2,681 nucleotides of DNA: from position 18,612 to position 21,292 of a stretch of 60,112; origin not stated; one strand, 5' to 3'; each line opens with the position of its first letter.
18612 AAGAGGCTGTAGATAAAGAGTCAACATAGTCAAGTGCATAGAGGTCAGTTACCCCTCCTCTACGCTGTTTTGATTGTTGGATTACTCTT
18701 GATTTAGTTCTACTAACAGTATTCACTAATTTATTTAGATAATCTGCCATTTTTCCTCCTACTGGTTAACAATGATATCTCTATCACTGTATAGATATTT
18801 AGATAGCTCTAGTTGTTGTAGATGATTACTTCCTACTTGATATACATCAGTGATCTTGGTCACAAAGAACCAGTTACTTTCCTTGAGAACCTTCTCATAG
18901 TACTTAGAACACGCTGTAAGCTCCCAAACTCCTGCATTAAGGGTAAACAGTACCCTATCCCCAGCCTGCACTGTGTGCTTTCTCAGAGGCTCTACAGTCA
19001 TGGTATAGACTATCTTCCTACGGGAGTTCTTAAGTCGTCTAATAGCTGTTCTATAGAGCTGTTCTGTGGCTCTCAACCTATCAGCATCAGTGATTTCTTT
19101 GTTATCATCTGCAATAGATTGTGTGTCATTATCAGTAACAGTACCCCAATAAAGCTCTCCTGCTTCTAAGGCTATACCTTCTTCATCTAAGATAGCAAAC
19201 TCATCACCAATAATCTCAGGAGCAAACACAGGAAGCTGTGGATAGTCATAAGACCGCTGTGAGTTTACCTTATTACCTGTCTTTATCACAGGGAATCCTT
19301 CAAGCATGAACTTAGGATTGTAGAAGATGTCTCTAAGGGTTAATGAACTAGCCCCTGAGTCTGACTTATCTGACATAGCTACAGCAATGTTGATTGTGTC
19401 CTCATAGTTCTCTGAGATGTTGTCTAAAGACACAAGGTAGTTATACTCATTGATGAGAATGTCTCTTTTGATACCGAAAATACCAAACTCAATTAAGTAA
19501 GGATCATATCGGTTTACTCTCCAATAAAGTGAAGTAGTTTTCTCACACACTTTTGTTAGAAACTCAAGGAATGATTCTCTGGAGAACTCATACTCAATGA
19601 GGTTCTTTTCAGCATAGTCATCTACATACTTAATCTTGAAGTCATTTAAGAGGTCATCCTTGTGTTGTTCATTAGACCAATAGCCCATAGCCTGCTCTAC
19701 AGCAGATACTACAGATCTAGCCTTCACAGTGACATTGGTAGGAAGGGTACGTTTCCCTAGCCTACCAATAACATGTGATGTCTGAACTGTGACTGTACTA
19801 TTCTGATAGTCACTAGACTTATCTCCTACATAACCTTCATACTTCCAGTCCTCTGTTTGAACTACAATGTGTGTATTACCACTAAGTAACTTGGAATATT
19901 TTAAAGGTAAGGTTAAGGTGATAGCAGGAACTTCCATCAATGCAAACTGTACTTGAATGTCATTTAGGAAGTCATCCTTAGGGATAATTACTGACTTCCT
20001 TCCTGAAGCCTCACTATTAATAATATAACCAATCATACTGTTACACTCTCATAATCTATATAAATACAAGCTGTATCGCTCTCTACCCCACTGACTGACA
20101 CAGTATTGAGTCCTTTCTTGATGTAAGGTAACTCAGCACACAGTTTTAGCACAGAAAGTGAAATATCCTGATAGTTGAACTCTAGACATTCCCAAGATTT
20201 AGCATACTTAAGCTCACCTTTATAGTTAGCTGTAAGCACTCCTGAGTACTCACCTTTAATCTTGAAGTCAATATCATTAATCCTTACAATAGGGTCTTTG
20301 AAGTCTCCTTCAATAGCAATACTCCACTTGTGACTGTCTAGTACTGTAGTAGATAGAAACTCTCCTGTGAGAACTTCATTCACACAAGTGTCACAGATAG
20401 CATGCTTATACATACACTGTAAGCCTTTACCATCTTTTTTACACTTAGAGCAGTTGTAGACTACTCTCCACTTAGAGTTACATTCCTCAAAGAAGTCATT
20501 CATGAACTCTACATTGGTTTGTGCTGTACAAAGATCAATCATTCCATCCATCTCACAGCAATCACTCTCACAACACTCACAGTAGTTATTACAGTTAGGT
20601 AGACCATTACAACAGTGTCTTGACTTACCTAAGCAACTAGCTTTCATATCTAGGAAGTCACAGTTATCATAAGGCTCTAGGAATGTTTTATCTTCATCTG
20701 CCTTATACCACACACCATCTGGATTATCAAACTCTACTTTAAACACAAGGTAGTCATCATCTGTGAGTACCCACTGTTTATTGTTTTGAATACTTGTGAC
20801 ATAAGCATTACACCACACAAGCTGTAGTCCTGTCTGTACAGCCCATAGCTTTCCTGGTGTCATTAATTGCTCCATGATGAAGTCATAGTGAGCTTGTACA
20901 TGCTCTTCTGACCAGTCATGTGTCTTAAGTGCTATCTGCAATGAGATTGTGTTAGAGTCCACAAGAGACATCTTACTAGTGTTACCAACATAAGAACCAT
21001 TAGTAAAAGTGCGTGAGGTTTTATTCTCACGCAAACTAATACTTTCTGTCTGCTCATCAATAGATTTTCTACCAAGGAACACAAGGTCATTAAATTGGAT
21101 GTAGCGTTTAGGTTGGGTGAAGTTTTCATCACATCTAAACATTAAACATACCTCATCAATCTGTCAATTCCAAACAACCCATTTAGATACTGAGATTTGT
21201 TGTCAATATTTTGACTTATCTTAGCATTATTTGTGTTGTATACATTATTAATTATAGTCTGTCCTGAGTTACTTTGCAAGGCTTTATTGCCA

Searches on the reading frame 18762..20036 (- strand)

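Call 23: search_protein_families(library=phrogs, proteins=[window:18762-20036:-], max_evalue=0.0001)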
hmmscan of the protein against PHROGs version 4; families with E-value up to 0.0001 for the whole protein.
window:18762-20036:- (425 aa): 2 families
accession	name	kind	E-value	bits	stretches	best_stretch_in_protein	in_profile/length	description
phrog_21524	-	tail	2.5e-51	176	1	22-399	19-386/410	tail protein with lysin activity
phrog_35693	-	unknown function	6.5e-51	174.1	1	21-419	463-853/858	-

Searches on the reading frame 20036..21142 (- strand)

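Call 23: search_protein_families(library=phrogs, proteins=[window:20036-21142:-], max_evalue=0.0001)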
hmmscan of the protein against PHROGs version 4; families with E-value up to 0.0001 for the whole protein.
window:20036-21142:- (369 aa): 1 family
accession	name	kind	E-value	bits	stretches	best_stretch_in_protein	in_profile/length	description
phrog_16596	-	unknown function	9.8e-49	167.6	1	10-365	31-372/376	-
